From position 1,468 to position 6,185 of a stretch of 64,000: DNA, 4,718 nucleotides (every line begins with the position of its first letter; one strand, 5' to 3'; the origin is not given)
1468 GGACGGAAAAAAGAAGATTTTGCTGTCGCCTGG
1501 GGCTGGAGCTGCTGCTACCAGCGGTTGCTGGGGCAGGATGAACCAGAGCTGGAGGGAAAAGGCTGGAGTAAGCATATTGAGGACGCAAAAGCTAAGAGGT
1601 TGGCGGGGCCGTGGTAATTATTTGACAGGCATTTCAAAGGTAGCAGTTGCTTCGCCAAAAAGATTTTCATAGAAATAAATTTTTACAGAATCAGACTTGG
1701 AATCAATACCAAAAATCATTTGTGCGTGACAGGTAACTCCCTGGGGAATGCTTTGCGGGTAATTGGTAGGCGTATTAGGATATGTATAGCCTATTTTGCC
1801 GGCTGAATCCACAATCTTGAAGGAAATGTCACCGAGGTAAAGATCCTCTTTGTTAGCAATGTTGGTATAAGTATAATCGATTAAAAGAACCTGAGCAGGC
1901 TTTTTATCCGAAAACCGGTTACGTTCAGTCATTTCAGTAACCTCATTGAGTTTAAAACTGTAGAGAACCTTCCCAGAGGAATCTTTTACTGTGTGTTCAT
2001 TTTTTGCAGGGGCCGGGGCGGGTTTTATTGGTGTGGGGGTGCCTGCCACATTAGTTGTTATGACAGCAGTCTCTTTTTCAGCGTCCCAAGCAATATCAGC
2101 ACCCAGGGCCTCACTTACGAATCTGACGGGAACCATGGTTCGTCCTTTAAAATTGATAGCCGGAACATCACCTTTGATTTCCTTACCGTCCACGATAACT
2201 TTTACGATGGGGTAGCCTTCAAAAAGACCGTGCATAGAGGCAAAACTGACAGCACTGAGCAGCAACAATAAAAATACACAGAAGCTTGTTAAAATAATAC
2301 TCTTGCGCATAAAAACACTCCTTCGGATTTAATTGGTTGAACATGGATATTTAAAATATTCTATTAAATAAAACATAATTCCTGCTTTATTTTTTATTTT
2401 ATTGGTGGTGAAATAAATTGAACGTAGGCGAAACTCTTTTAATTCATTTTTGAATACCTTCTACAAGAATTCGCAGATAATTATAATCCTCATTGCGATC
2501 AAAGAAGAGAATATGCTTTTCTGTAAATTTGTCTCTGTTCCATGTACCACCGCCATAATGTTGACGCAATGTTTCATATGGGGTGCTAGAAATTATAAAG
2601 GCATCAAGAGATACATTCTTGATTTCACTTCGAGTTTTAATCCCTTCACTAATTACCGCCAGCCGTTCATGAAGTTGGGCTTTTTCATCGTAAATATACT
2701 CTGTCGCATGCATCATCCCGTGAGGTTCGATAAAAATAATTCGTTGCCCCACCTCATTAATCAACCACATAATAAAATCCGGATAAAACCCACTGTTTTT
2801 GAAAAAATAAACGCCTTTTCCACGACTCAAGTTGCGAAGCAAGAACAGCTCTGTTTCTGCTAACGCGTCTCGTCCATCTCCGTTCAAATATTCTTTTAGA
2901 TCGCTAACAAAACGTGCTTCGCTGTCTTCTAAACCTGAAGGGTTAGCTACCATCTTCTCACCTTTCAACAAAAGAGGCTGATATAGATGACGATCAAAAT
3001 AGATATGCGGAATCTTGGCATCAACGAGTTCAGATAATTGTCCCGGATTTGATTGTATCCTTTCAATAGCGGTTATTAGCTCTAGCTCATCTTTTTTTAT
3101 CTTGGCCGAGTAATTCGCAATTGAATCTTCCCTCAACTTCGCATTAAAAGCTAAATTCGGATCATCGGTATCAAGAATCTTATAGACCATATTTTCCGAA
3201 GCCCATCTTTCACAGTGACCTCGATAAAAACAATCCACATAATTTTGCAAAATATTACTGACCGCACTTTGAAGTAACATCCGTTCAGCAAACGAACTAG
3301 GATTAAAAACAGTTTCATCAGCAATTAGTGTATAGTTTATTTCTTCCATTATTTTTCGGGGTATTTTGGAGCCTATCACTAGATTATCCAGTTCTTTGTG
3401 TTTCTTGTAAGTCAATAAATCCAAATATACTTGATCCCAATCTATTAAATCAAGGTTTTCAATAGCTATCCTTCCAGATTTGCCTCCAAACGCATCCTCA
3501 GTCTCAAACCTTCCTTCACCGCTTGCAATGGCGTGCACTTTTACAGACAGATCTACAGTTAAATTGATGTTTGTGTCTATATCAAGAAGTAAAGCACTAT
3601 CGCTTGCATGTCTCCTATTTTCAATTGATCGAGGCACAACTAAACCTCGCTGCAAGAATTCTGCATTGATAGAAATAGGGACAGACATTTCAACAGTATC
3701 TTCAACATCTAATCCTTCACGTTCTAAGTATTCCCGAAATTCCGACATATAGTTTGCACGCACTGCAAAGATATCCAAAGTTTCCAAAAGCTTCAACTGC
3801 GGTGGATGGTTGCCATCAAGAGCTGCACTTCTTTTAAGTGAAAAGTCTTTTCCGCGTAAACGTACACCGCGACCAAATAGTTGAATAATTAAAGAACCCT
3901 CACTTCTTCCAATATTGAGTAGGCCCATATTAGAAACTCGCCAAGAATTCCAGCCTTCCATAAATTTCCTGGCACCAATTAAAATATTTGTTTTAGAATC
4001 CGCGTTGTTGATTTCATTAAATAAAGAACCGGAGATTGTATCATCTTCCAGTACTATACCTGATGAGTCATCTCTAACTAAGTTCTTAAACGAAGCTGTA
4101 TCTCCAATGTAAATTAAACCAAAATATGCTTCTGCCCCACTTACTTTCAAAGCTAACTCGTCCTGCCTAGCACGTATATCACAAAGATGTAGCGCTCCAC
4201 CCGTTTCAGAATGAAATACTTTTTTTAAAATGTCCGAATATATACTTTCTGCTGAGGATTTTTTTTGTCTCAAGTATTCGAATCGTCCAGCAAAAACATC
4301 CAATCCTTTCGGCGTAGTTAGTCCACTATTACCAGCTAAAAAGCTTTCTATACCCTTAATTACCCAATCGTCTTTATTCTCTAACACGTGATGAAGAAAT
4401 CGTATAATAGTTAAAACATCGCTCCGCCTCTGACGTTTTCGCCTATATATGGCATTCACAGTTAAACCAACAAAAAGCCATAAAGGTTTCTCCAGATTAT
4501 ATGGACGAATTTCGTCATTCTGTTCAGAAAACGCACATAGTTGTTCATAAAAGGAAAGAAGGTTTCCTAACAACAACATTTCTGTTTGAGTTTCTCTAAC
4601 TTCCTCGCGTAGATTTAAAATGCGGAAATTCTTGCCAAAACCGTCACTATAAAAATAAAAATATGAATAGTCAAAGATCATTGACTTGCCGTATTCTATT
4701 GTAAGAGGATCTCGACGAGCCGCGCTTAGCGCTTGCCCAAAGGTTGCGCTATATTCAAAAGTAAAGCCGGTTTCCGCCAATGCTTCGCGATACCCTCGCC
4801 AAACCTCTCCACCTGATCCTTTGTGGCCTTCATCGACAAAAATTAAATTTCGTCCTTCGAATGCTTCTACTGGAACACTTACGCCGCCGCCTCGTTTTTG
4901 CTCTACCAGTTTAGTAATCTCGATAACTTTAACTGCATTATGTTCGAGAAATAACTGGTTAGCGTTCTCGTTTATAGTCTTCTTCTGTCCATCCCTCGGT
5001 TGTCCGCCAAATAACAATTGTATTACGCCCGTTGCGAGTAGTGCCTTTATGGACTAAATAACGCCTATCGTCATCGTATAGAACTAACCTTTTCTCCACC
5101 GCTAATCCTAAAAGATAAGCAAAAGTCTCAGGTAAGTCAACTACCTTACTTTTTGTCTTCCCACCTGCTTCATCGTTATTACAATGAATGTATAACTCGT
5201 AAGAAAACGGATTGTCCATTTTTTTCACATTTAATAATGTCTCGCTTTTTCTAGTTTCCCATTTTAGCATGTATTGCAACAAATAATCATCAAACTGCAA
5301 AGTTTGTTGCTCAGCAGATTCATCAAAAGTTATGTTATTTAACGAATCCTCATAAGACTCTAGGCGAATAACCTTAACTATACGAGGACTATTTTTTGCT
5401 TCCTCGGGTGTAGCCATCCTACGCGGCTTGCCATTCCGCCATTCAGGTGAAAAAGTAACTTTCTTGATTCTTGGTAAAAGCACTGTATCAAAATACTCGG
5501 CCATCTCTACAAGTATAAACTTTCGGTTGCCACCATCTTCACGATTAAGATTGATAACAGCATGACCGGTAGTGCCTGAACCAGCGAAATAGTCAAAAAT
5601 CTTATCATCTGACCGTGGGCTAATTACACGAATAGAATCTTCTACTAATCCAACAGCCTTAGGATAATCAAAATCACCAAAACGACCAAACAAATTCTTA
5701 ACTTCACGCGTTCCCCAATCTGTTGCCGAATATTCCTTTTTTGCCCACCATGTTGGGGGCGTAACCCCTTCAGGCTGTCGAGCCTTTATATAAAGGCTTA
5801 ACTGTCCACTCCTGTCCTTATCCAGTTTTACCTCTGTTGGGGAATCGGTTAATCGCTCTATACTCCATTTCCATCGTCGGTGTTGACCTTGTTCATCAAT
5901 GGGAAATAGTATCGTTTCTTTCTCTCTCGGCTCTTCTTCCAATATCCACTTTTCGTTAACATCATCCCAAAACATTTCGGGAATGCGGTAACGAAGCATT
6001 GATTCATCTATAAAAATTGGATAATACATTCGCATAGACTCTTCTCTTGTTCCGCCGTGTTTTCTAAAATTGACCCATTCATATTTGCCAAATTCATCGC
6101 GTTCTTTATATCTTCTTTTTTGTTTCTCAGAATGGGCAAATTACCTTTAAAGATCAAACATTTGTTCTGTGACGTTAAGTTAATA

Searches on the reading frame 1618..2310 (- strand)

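Call 33: search_protein_families(library=pfam, proteins=[window:1618-2310:-], max_evalue=0.00001)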
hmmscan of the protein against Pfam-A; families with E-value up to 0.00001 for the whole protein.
window:1618-2310:- (230 aa): 1 family
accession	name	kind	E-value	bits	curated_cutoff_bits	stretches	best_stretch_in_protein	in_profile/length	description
PF07833.16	Cu_amine_oxidN1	-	2.6e-13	50.3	24.2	1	39-83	63-107/108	Copper amine oxidase N-terminal domain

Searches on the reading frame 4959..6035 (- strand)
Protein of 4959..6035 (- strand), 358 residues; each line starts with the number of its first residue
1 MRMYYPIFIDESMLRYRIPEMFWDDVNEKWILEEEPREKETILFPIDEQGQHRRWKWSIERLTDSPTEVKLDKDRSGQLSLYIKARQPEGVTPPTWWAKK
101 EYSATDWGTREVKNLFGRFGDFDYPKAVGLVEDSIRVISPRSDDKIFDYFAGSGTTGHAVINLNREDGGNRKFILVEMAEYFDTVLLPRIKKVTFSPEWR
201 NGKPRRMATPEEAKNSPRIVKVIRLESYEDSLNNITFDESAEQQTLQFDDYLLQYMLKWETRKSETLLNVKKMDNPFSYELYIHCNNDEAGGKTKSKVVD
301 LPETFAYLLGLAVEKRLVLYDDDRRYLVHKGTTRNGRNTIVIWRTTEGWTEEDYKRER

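Call 3: search_protein_families(library=pfam, proteins=[window:4959-6035:-])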
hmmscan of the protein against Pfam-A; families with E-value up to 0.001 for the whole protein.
window:4959-6035:- (358 aa): 1 family
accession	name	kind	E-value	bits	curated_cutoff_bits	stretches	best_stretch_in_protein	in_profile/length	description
PF01555.25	N6_N4_Mtase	-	1.1e-10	42.3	26.7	1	59-181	115-214/221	DNA methylase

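Call 4: search_protein_families(library=ncbifam, proteins=[window:4959-6035:-])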
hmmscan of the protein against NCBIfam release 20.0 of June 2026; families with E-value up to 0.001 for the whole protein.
window:4959-6035:- (358 aa): 0 families
